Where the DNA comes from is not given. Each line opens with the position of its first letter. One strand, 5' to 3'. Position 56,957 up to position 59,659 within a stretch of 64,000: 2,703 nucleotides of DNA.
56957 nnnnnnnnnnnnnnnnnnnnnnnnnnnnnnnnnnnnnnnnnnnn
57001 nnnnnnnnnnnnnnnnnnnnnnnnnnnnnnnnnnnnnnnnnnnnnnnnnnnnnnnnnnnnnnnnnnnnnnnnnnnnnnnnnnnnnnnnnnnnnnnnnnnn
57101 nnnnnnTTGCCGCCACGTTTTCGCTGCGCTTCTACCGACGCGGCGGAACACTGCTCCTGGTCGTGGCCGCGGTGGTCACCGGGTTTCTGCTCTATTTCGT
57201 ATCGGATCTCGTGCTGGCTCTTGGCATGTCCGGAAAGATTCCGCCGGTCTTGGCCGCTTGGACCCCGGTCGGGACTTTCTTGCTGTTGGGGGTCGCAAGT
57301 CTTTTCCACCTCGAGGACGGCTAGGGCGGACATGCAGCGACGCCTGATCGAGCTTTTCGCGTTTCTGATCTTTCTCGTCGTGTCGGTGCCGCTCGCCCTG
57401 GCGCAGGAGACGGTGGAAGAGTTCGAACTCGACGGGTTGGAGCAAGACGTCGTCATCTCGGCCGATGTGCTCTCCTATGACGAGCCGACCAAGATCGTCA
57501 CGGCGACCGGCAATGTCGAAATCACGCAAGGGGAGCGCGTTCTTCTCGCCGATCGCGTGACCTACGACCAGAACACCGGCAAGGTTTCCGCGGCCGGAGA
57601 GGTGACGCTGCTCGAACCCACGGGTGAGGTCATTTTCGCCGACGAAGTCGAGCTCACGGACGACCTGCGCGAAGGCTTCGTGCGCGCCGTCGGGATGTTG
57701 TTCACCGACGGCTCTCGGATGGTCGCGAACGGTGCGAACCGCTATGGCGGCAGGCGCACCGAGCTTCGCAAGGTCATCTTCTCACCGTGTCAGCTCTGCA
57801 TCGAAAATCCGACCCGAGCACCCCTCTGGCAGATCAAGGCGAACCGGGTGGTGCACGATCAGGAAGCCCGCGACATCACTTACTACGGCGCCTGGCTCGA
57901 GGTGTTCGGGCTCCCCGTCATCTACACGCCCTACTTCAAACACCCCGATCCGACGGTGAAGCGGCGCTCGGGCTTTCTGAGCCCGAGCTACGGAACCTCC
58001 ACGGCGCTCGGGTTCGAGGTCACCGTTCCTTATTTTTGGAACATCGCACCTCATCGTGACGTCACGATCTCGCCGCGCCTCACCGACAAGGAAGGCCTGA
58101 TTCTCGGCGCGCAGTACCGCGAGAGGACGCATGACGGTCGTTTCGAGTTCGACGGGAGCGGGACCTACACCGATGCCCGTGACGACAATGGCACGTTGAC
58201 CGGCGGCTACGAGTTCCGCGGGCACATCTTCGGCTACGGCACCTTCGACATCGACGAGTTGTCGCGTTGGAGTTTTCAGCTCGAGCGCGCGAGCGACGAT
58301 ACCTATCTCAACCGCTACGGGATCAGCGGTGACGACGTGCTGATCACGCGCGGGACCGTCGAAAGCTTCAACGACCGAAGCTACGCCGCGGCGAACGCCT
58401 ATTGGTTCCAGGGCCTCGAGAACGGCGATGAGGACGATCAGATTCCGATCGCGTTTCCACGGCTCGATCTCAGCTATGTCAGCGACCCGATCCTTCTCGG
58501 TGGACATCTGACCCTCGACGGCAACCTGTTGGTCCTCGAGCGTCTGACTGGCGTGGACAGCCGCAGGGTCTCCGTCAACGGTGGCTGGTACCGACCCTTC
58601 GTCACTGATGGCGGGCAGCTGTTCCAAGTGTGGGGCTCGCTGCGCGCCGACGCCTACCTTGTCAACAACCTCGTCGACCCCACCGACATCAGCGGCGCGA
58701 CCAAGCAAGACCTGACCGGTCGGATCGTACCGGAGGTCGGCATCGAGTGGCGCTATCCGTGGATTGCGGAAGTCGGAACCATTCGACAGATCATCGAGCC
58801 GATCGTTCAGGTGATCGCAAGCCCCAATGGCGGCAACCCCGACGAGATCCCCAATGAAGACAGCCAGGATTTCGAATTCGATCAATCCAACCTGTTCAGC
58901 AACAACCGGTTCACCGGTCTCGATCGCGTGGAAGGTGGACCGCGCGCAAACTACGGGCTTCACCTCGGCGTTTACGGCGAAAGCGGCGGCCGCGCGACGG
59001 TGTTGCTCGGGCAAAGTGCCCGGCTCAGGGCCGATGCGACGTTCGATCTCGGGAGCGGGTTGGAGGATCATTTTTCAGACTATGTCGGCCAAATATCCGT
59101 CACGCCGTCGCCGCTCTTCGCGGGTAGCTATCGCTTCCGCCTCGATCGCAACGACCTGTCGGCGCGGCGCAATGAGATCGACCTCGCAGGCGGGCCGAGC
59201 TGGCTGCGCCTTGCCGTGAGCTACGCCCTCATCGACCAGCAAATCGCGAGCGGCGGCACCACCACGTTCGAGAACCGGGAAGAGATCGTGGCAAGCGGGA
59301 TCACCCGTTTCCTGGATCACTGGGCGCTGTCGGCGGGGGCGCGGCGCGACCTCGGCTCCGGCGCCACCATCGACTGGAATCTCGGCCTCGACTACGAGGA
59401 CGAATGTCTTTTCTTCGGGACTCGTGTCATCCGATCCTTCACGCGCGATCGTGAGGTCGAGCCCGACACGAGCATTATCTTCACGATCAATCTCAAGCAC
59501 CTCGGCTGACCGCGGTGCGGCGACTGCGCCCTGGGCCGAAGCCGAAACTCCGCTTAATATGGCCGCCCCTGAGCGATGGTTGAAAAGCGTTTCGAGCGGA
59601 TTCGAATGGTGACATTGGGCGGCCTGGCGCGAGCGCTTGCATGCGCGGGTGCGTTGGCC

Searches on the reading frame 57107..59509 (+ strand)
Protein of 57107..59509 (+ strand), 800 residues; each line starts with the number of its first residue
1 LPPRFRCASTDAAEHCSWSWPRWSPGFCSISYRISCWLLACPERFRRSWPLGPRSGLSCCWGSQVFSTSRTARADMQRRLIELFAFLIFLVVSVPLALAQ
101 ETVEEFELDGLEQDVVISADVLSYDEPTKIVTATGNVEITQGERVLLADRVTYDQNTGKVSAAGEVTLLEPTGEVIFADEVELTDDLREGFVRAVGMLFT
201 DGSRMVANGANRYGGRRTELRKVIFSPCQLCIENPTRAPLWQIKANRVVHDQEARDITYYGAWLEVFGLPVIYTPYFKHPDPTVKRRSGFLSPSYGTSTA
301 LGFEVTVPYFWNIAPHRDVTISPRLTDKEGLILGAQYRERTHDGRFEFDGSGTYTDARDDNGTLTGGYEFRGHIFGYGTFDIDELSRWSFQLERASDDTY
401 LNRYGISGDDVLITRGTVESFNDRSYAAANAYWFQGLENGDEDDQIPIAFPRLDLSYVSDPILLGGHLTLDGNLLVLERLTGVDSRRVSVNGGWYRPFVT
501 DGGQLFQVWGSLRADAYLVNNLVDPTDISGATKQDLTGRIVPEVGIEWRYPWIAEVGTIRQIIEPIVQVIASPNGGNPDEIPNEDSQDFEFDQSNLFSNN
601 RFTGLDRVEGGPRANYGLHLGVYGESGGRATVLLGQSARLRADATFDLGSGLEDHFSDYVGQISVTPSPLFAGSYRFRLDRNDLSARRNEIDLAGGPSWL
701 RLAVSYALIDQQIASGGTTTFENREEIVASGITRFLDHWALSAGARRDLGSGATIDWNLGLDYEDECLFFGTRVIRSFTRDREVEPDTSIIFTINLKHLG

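Call 13: search_protein_families(library=pfam, proteins=[window:57107-59509:+], max_evalue=0.0001)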
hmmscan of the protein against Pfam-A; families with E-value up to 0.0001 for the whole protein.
window:57107-59509:+ (800 aa): 2 families
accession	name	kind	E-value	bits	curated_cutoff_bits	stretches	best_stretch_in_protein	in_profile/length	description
PF04453.20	LptD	-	1.4e-57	196.2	22.4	1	370-739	2-384/384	LPS transport system D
PF03968.19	LptD_N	-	5.9e-09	36.6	20.4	1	117-184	2-65/113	LptA/(LptD N-terminal domain) LPS transport protein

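Call 64: find_homologous_proteins(query=window:57107-59509:+, max_evalue=1e-30)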
Query window:57107-59509:+ (800 aa): 1438 proteins with E <= 1e-30 among 8000 candidates; the best 120 are listed.
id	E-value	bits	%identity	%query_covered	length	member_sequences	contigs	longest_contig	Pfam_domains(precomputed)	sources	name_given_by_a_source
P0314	1.6e-289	981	60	88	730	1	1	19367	PF04453.21,PF03968.20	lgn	-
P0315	1.2e-286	971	57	90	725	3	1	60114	PF04453.21,PF03968.20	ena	-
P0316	4.1e-279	946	58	91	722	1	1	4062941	PF04453.21,PF03968.20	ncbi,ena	-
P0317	1.4e-271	922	55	91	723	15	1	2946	PF04453.21,PF03968.20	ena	-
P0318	1.0e-268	912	57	90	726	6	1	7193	PF04453.21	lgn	-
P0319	2.7e-267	907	56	88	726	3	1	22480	PF04453.21,PF03968.20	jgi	jgi:LPS-assembly protein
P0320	5.2e-267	906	56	89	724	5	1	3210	PF04453.21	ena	-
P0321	1.5e-261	888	53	91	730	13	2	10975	PF04453.21,PF03968.20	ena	-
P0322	6.8e-261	886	56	90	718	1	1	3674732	PF04453.21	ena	-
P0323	4.4e-260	884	54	90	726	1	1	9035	PF04453.21,PF03968.20,PF19838.6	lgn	-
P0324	4.8e-260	883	53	90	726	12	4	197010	PF04453.21,PF03968.20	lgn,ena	-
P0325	7.7e-260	883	54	88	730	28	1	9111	PF04453.21,PF03968.20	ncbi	-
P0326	8.7e-260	883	55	88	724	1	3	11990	PF04453.21,PF03968.20,PF19838.6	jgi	jgi:LPS-assembly protein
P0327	3.1e-259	881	54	90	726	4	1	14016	PF04453.21,PF03968.20,PF19838.6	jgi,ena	-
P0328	3.7e-259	880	54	90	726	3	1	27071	PF04453.21,PF03968.20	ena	-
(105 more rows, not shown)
